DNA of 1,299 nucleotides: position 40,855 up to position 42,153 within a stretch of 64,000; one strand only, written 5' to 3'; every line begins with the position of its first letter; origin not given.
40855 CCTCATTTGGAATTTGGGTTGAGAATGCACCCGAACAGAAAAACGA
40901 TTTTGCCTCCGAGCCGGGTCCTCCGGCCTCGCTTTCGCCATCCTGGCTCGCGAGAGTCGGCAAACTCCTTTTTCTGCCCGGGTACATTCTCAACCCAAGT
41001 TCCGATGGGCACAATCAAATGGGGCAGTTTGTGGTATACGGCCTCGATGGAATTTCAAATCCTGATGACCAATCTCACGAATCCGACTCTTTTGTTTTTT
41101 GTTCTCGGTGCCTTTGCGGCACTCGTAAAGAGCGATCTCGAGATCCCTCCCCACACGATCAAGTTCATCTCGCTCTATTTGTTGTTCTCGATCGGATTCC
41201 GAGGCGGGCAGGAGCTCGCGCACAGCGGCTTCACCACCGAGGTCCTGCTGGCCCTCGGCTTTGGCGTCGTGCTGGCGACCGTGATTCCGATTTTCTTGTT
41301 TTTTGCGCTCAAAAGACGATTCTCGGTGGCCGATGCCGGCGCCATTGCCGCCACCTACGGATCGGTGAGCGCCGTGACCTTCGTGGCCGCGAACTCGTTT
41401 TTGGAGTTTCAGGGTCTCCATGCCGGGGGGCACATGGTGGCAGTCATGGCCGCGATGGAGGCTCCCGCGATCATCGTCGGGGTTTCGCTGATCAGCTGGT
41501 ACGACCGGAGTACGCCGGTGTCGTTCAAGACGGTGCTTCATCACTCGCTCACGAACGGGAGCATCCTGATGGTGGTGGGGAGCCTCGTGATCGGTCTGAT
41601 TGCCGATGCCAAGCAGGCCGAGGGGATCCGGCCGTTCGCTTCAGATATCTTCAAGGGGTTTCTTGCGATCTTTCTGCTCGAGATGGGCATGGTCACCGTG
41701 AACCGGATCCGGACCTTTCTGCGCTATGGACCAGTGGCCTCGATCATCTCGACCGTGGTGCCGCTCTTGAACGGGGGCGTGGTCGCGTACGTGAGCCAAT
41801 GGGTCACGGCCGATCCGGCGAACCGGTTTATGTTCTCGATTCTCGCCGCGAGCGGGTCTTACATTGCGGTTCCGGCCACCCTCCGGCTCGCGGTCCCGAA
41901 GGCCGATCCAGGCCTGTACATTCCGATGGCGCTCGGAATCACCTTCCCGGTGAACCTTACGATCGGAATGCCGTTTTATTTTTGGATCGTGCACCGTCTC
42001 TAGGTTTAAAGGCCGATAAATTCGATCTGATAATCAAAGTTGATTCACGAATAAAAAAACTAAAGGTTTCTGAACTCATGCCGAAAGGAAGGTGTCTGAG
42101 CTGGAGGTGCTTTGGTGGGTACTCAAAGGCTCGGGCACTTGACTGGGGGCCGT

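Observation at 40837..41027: Second palindromic element copy: arms differ from copy 1 yet remain complementary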

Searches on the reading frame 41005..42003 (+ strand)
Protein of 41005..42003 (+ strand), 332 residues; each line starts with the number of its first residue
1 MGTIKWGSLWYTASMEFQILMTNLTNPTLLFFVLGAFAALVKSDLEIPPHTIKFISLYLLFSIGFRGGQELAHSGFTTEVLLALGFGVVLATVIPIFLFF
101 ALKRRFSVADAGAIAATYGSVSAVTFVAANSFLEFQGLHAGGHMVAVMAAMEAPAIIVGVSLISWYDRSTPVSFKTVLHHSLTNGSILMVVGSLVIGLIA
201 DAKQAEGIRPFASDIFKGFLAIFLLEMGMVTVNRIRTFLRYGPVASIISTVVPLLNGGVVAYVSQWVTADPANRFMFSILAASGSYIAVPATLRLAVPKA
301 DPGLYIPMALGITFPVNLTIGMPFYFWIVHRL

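Call 15: search_protein_families(library=pfam, proteins=[window:41047-42003:+], max_evalue=0.01)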
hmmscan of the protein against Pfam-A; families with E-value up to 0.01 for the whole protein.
window:41047-42003:+ (318 aa): 1 family
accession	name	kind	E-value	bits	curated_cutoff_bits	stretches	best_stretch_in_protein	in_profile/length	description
PF05982.17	Sbt_1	-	9.3e-105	350.7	27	1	13-315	1-307/308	Na+-dependent bicarbonate transporter superfamily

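Call 19: find_encoding_contigs(protein=window:41047-42003:+, flank=10000, max_places=10)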
Protein window:41047-42003:+ (318 aa): no gene with exactly this product is on record in the collection.

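Call 20: find_homologous_proteins(query=window:41047-42003:+, max_evalue=1e-30)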
Query window:41047-42003:+ (318 aa): 8000 proteins with E <= 1e-30 among 8000 candidates; the best 120 are listed.
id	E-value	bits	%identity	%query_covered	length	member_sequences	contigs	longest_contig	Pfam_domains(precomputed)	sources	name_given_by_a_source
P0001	9.2e-188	641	96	100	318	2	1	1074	PF05982.18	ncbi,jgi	jgi:hypothetical protein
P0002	2.9e-172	590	87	99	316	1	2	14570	PF05982.18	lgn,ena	-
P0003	7.9e-171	586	86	99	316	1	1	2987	PF05982.18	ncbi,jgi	jgi:hypothetical protein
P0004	3.5e-170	583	87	99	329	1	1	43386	PF05982.18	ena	-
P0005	2.5e-168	577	86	100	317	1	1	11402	PF05982.18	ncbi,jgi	jgi:hypothetical protein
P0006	8.6e-162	556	81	100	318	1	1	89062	PF05982.18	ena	-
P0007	5.5e-157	540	79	99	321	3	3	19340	PF05982.18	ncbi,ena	-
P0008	7.9e-156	536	80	99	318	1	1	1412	PF05982.18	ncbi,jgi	jgi:hypothetical protein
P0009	1.3e-135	470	68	100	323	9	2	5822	PF05982.18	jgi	jgi:hypothetical protein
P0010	3.3e-135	469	69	99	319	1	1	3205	PF05982.18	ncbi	-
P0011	6.2e-135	468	69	100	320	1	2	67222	PF05982.18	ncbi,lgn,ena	-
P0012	1.2e-133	463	68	100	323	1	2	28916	PF05982.18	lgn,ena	-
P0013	2.0e-133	463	68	100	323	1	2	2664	PF05982.18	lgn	-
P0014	2.1e-133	463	68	99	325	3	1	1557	PF05982.18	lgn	-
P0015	4.9e-133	461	68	99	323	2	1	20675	PF05982.18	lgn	-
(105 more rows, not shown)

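Call 21: find_encoding_contigs(protein=P0004, flank=10000, max_places=3)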
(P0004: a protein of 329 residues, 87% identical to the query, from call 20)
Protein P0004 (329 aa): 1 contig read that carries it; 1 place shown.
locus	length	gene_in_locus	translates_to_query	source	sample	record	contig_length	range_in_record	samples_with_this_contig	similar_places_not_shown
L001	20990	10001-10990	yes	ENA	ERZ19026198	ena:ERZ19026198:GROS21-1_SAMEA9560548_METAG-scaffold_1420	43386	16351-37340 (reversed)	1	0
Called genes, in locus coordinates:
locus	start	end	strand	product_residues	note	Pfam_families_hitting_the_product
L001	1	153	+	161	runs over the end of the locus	PF01584:CheW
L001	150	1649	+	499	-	PF00015:MCPsignal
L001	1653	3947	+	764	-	PF03705:CheR_N, PF01739:CheR, PF00072:Response_reg, PF01339:CheB_methylest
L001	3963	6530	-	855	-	-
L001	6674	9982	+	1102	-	PF18565:Glyco_hydro2_C5 (faint), PF02369:Big_1, PF09134:Invasin_D3, PF05345:He_PIG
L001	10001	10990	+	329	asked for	PF05982:Sbt_1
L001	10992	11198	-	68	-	-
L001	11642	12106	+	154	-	PF13669:Glyoxalase_4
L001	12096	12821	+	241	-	PF08551:DUF1751, PF01694:Rhomboid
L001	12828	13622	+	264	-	PF08241:Methyltransf_11, PF08242:Methyltransf_12 (weak), PF13649:Methyltransf_25, PF13847:Methyltransf_31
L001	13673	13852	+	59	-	-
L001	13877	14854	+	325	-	PF00890:FAD_binding_2 (faint), PF01266:DAO (faint), PF01946:Thi4 (faint), PF03486:HI0933_like (faint), PF07992:Pyr_redox_2, PF13738:Pyr_redox_3, PF00070:Pyr_redox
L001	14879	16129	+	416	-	PF12704:MacB_PCD, PF02687:FtsX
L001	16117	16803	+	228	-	PF00005:ABC_tran, PF02463:SMC_N (faint)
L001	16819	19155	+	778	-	PF07244:POTRA (weak), PF08479:POTRA_2 (faint), PF07244:POTRA, PF01103:Omp85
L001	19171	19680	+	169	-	PF03938:OmpH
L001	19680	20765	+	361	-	PF04613:LpxD, PF14602:Hexapep_2 (faint), PF25084:LbH_EIF2B (faint), PF25087:GMPPB_C, PF00132:Hexapep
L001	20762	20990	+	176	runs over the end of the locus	PF22817:ApeP-like (faint), PF07977:FabA, PF22818:ApeI-like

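Call 22: find_encoding_contigs(protein=P0006, flank=10000, max_places=3)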
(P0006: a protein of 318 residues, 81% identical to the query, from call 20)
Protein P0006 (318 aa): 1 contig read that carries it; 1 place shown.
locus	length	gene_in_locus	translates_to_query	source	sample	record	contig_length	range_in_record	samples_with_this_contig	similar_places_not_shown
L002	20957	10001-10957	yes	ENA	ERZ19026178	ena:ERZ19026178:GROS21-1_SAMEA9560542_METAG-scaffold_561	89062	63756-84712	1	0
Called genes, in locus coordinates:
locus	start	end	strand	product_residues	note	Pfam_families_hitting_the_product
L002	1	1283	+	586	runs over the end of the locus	-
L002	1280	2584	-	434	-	PF06980:DUF1302 (faint)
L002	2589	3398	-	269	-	PF07044:DUF1329 (faint), PF17131:TP_0789-like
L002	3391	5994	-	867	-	PF12704:MacB_PCD, PF02687:FtsX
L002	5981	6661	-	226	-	PF00005:ABC_tran, PF13304:AAA_21 (faint)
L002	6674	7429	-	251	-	PF00512:HisKA, PF02518:HATPase_c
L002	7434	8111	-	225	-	PF00072:Response_reg, PF00486:Trans_reg_C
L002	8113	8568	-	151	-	-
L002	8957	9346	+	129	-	PF00164:Ribosom_S12_S23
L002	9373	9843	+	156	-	PF00177:Ribosomal_S7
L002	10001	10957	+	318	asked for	PF05982:Sbt_1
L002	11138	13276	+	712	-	PF00009:GTP_EFTU, PF03144:GTP_EFTU_D2, PF22042:EF-G_D2, PF14492:EFG_III, PF16658:RF3_C (weak), PF03764:EFG_IV, PF00679:EFG_C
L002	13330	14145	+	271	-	-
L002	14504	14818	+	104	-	PF00338:Ribosomal_S10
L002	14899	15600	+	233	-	PF00297:Ribosomal_L3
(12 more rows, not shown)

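Call 23: find_encoding_contigs(protein=P0002, flank=10000, max_places=3)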
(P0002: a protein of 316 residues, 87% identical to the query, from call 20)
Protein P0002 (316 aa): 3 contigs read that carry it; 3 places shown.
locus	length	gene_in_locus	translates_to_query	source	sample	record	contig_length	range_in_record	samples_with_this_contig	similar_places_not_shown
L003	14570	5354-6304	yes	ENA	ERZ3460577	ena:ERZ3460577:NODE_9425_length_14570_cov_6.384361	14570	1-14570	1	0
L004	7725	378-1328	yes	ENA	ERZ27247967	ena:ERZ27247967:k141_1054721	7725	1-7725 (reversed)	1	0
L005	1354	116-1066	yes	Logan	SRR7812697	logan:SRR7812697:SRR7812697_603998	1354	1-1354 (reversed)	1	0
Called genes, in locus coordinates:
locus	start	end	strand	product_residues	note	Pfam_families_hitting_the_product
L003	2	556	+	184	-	?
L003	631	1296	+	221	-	PF06271:RDD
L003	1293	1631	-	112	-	PF13146:TRL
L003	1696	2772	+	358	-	PF01073:3Beta_HSD, PF01370:Epimerase, PF02719:Polysacc_synt_2 (weak), PF04321:RmlD_sub_bind, PF07993:NAD_binding_4 (faint), PF16363:GDP_Man_Dehyd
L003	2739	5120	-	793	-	-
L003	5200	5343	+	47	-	-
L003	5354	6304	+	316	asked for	PF05982:Sbt_1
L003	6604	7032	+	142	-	PF00903:Glyoxalase (weak), PF13669:Glyoxalase_4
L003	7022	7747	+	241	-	PF08551:DUF1751, PF01694:Rhomboid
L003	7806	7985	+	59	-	-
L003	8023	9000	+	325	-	PF00890:FAD_binding_2 (faint), PF01266:DAO (faint), PF01946:Thi4 (faint), PF07992:Pyr_redox_2, PF13738:Pyr_redox_3, PF00070:Pyr_redox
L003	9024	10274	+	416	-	PF12704:MacB_PCD, PF02687:FtsX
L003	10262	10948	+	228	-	PF00005:ABC_tran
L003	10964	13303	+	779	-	PF07244:POTRA (weak), PF08479:POTRA_2 (faint), PF07244:POTRA, PF01103:Omp85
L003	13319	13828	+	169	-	PF03938:OmpH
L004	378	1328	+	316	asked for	PF05982:Sbt_1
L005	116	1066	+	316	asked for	PF05982:Sbt_1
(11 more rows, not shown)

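Call 40: find_encoding_contigs(protein=P0001, flank=10000, max_places=5)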
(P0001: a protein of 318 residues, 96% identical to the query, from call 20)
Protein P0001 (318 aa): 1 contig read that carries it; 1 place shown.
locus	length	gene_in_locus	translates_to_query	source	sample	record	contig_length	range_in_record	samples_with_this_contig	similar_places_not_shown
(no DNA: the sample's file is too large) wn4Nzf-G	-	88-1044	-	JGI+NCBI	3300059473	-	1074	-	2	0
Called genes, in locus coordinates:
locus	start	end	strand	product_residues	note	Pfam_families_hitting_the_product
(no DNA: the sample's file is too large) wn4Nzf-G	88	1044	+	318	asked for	PF05982:Sbt_1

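Call 68: find_encoding_contigs(protein=P0005, flank=6000, max_places=2)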
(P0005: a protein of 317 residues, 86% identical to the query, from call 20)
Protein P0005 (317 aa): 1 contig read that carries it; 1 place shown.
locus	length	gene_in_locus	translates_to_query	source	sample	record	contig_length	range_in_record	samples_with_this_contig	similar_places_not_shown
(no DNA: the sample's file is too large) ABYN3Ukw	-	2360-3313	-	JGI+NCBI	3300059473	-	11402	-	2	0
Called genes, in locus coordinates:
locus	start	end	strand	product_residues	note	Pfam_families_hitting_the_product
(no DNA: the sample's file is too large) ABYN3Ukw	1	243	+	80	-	?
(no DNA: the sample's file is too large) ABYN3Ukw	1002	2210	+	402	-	PF13173:AAA_14, PF13635:DUF4143 (weak)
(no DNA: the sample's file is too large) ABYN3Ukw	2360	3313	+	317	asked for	PF05982:Sbt_1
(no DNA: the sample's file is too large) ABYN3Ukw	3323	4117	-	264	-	-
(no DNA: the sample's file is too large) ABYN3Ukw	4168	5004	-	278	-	-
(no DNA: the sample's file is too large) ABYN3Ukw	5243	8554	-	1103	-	-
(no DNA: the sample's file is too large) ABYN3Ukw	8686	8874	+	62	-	-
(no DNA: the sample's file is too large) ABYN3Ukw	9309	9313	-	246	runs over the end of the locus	-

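Call 69: find_encoding_contigs(protein=P0007, flank=6000, max_places=3)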
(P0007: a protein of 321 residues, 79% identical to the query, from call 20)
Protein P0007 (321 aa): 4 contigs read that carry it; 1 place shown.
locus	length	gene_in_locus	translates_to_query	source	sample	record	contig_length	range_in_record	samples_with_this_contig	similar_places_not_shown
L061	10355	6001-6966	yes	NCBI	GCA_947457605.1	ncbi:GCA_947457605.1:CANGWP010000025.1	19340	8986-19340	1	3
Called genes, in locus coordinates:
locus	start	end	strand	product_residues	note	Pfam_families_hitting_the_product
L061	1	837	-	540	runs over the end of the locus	PF02163:Peptidase_M50, PF00595:PDZ (weak), PF13180:PDZ_2, PF17820:PDZ_6, PF13180:PDZ_2 (weak), PF17820:PDZ_6 (weak), PF13180:PDZ_2, PF17820:PDZ_6, +3 more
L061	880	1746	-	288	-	PF01148:CTP_transf_1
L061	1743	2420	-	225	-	PF01255:Prenyltransf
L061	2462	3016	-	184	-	PF01765:RRF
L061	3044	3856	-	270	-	PF00696:AA_kinase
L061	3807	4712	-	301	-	PF25025:EF-Ts_N (weak), PF00889:EF_TS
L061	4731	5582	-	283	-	PF00318:Ribosomal_S2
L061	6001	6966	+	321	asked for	PF05982:Sbt_1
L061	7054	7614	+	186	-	-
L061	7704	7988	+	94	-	PF04359:DUF493 (weak)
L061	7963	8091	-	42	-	-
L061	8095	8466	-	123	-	PF09996:DUF2237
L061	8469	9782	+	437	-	PF00875:DNA_photolyase, PF03441:FAD_binding_7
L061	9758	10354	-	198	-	?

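Call 70: find_encoding_contigs(protein=P0003, flank=6000, max_places=2)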
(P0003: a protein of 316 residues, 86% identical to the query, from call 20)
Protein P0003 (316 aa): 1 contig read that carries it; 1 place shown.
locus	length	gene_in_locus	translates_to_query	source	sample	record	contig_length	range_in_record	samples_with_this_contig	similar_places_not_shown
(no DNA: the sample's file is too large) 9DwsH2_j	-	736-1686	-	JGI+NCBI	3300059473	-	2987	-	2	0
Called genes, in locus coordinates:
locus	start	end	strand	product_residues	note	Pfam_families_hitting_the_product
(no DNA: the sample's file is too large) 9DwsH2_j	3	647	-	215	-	?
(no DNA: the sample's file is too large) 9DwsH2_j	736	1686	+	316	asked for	PF05982:Sbt_1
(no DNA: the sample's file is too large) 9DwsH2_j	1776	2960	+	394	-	PF13173:AAA_14, PF13401:AAA_22 (faint), PF13635:DUF4143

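Call 87: list_cluster_members(proteins=[P0007, P0001, P0005, P0010, P0011])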
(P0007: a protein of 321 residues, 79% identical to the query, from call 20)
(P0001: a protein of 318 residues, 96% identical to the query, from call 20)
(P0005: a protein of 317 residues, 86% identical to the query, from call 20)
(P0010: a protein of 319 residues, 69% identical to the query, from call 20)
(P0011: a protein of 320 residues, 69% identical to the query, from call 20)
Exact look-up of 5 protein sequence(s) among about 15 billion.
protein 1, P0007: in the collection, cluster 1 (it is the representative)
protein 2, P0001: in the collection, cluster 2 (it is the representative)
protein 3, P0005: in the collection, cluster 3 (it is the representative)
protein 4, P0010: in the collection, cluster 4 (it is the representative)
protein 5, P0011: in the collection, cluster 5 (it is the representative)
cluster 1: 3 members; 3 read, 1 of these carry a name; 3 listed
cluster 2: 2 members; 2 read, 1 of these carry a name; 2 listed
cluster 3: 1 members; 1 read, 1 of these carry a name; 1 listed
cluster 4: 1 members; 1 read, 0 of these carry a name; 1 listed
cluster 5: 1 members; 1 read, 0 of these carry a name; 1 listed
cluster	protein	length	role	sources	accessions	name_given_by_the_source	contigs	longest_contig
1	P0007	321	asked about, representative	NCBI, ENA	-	-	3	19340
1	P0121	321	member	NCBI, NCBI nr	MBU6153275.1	MAG: sodium-dependent bicarbonate transport family permease [Bdellovibrionales bacterium] | sodium-dependent bicarbonate transport family permease [Bdellovibrionales bacterium]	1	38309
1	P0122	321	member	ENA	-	-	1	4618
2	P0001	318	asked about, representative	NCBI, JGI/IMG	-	hypothetical protein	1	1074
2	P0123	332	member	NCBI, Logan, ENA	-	-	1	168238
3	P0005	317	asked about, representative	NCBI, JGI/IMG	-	hypothetical protein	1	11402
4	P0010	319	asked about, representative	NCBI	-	-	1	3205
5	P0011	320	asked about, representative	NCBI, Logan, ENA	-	-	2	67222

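Call 90: find_encoding_contigs(protein=window:41005-42003:+, flank=3000, max_places=6)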
Protein window:41005-42003:+ (332 aa): no gene with exactly this product is on record in the collection.
